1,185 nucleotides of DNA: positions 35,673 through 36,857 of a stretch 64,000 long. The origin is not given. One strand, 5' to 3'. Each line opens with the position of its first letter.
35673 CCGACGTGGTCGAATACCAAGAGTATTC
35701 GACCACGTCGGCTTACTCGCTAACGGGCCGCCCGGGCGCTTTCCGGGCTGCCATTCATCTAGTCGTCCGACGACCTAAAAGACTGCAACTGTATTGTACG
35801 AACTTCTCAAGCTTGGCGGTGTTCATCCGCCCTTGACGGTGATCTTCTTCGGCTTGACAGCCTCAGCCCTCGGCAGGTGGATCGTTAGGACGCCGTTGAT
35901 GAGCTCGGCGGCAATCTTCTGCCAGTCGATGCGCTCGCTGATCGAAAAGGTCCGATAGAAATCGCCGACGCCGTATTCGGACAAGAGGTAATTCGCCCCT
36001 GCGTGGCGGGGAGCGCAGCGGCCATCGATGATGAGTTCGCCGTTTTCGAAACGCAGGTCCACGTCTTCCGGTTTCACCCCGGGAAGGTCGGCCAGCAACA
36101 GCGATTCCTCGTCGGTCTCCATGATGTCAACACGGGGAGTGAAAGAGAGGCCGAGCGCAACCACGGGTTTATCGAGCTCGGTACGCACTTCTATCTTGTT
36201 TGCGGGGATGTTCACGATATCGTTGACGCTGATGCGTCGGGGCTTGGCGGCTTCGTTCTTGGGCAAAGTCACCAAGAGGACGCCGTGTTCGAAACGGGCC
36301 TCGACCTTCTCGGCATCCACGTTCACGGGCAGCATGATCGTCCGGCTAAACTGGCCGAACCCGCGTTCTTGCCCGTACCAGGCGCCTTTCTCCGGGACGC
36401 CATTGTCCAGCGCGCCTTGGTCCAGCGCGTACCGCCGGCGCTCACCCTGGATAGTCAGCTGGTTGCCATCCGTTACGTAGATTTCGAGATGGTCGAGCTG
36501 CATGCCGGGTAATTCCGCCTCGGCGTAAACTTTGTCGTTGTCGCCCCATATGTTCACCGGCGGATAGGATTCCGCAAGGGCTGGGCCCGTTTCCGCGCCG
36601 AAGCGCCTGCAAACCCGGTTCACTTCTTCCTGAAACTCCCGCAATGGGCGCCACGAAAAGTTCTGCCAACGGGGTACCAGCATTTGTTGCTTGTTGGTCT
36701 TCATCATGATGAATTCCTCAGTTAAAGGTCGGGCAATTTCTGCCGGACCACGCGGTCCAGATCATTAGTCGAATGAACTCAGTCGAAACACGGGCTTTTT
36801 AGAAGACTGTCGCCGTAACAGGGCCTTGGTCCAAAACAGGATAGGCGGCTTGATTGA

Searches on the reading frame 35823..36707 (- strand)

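Call 34: search_protein_families(library=pfam, proteins=[window:35823-36707:-], max_evalue=0.001)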
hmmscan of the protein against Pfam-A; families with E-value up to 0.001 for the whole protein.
window:35823-36707:- (294 aa): 2 families
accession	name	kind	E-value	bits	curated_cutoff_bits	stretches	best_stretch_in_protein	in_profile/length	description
PF00011.27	HSP20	-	5.6e-36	123.2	20.8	2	54-162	3-102/102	Hsp20/alpha crystallin family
PF17886.7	ArsA_HSP20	-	4e-09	36.3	22.5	0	58-147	2-62/63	HSP20-like domain found in ArsA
